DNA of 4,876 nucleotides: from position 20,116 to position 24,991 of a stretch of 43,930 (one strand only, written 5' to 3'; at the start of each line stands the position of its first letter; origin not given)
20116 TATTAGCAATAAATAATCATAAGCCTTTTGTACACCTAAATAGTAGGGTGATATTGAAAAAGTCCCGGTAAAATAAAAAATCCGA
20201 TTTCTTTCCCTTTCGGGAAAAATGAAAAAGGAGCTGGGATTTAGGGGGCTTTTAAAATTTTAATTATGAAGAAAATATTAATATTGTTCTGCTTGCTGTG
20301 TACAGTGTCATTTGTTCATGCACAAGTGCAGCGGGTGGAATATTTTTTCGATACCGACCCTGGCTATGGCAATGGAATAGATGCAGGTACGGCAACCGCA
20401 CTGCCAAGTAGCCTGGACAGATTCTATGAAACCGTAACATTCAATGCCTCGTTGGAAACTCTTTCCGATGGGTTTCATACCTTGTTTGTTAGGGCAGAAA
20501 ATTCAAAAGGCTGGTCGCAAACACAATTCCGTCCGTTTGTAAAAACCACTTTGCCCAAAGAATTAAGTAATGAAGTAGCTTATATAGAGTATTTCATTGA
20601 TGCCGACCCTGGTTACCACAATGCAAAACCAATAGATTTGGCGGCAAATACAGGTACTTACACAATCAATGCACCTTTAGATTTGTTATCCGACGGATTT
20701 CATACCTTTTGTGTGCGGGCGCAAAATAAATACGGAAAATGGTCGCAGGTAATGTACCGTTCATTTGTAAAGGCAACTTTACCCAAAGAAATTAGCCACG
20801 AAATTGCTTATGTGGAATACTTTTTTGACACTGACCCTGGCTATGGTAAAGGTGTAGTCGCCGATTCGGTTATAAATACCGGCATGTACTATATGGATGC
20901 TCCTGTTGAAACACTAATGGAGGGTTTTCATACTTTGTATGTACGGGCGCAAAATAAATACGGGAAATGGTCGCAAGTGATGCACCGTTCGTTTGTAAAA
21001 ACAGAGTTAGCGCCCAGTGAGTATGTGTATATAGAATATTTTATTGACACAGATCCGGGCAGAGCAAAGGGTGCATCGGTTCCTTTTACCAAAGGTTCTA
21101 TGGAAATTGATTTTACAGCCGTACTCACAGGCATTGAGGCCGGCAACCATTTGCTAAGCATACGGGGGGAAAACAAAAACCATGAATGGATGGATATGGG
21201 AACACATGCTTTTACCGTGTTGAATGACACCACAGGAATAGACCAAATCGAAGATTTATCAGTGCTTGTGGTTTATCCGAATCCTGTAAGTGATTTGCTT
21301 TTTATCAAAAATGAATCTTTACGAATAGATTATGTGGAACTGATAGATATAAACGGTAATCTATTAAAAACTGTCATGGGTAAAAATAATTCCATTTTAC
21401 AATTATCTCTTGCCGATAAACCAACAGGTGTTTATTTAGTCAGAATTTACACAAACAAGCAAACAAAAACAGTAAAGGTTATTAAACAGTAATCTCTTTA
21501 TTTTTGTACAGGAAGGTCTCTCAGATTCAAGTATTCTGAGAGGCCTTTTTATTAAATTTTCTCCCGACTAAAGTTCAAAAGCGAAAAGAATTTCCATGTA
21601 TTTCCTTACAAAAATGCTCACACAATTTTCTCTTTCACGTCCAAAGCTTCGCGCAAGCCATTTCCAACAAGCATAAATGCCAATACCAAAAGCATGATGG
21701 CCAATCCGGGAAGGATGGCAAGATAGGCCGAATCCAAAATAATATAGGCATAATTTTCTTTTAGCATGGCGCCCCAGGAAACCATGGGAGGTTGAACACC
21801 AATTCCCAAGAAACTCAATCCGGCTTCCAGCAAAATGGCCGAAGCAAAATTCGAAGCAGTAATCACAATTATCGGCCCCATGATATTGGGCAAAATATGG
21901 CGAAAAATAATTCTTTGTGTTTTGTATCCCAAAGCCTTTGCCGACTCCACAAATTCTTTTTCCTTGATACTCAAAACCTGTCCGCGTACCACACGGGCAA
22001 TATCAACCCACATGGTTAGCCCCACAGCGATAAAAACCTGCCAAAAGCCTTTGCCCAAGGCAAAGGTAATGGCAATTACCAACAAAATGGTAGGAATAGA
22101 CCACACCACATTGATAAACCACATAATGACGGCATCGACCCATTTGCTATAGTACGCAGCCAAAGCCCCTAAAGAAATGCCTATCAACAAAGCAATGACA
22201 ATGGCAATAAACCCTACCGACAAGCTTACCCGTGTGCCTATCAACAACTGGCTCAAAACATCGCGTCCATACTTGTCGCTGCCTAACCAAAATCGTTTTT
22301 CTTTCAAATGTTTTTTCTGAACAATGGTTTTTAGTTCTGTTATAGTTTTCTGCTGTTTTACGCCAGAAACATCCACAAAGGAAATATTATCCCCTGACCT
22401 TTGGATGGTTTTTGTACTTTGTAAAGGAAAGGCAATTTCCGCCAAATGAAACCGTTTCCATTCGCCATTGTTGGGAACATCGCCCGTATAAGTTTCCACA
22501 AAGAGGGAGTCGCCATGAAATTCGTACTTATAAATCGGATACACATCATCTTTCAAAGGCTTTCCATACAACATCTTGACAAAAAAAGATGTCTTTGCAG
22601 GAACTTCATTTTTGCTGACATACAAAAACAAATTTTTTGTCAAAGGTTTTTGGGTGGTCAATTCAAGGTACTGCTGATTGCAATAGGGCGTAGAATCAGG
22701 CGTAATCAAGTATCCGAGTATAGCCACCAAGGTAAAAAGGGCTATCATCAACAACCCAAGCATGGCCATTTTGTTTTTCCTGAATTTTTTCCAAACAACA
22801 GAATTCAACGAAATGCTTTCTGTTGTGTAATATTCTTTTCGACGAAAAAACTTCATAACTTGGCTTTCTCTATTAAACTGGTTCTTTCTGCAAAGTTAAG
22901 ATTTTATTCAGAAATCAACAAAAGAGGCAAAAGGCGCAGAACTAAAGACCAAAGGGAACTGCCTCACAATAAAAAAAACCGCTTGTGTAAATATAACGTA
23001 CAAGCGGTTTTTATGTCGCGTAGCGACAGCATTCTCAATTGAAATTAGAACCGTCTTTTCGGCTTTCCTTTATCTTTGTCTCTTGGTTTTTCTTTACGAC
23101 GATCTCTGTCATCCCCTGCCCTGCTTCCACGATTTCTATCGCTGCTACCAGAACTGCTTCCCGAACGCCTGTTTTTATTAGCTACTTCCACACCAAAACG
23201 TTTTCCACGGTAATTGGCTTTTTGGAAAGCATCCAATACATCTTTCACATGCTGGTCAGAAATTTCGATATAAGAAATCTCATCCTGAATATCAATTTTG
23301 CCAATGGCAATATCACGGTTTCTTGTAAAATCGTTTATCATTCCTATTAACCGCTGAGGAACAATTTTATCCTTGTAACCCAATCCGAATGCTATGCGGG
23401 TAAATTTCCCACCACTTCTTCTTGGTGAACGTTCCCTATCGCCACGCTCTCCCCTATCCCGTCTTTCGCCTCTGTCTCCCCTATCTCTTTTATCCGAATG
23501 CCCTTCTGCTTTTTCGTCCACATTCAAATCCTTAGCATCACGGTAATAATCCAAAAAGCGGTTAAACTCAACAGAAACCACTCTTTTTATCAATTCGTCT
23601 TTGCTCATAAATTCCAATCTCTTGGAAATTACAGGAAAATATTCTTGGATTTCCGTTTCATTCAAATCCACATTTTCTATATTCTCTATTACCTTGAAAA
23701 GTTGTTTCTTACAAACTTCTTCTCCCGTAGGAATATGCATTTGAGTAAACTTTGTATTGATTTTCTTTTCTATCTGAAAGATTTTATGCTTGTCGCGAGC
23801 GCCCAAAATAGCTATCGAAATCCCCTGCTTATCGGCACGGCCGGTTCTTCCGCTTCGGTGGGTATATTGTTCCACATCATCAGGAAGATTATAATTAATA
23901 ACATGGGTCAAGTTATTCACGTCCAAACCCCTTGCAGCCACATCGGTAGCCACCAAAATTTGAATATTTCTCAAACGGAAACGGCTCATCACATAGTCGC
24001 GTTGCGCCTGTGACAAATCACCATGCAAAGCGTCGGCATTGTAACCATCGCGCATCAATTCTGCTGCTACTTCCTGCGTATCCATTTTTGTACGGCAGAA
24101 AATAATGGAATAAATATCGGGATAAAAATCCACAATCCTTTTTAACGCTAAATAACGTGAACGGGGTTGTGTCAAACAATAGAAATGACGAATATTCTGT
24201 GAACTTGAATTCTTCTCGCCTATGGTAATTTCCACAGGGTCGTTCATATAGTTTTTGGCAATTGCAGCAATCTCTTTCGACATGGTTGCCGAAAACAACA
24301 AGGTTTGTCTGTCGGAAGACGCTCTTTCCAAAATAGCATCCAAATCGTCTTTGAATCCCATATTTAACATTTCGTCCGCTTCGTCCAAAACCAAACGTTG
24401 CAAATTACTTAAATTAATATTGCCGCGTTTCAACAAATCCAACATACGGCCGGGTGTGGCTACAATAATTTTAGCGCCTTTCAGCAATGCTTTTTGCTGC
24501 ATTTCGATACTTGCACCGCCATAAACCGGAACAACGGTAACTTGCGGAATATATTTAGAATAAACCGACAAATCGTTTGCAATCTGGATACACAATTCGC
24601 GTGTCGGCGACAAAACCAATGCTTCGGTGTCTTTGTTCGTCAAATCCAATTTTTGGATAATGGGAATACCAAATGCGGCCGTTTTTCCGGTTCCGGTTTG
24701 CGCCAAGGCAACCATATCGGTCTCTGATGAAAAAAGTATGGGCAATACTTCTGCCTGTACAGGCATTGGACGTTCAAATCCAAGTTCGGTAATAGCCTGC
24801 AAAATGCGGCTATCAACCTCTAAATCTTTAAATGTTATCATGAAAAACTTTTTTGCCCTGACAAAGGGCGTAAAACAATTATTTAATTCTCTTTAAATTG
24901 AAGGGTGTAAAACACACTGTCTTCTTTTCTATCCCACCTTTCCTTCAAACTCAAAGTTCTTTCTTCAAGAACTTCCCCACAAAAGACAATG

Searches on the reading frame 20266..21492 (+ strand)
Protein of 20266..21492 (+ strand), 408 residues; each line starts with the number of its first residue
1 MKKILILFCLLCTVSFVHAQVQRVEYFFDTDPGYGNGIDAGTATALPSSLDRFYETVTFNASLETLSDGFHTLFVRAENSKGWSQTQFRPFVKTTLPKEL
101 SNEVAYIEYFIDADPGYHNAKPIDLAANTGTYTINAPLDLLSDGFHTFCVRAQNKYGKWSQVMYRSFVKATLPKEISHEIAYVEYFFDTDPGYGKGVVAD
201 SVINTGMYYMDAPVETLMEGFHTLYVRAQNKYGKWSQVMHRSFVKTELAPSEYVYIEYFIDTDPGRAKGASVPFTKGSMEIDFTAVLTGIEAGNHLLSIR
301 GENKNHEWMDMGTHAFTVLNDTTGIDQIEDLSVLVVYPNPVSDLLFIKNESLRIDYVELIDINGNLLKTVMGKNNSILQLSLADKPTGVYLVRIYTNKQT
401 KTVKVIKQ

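Call 18: search_protein_families(library=pfam, proteins=[window:20266-21492:+], max_evalue=0.001)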
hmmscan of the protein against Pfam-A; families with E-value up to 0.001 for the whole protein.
window:20266-21492:+ (408 aa): 3 families
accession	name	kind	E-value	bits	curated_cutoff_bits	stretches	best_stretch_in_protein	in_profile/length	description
PF18962.6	Por_Secre_tail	-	9.8e-11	42.2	27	1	336-406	1-74/75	Secretion system C-terminal sorting domain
PF19077.6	Big_13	-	0.0005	20.9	27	0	127-161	59-92/102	Bacterial Ig-like domain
PF24421.1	Ig_J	-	0.00063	20.3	29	0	215-237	71-93/104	Tip attachment protein J, Ig-like domain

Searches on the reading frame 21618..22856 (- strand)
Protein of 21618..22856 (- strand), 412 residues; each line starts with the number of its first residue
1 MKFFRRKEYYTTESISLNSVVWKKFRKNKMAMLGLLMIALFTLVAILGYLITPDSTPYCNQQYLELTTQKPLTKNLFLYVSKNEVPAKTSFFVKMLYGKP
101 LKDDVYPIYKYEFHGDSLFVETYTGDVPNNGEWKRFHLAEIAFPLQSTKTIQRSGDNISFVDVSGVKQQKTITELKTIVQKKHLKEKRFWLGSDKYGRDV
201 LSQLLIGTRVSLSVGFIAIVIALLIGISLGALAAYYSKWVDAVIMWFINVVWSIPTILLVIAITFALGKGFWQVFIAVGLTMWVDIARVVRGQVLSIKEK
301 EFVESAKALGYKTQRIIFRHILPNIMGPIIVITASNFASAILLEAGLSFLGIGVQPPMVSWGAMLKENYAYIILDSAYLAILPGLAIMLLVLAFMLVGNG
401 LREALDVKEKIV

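Call 18: search_protein_families(library=pfam, proteins=[window:21618-22856:-], max_evalue=0.001)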
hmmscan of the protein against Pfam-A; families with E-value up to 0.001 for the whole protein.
window:21618-22856:- (412 aa): 2 families
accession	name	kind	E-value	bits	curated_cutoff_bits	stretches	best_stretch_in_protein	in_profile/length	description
PF00528.27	BPD_transp_1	-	6.4e-31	107.9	26.4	1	226-406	1-179/184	Binding-protein-dependent transport system inner membrane component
PF12911.12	OppC_N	-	1.5e-11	44.5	23.9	1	20-61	5-43/53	N-terminal TM domain of oligopeptide transport permease C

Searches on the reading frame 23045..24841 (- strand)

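Call 18: search_protein_families(library=pfam, proteins=[window:23045-24841:-], max_evalue=0.001)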
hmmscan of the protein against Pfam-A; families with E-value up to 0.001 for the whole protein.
window:23045-24841:- (598 aa): 4 families
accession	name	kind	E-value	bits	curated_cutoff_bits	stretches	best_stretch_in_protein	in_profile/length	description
PF00270.35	DEAD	-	4.7e-46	157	26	1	27-192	2-165/167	DEAD/DEAH box helicase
PF00271.37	Helicase_C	-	9.6e-31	106.7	23.5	1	245-336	18-109/110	Helicase conserved C-terminal domain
PF03880.21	DbpA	-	1.6e-15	57.3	25.6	1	483-552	2-71/72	DbpA RNA binding domain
PF04851.21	ResIII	-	5.5e-05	23.6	22.5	1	38-187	21-162/164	Type III restriction enzyme, res subunit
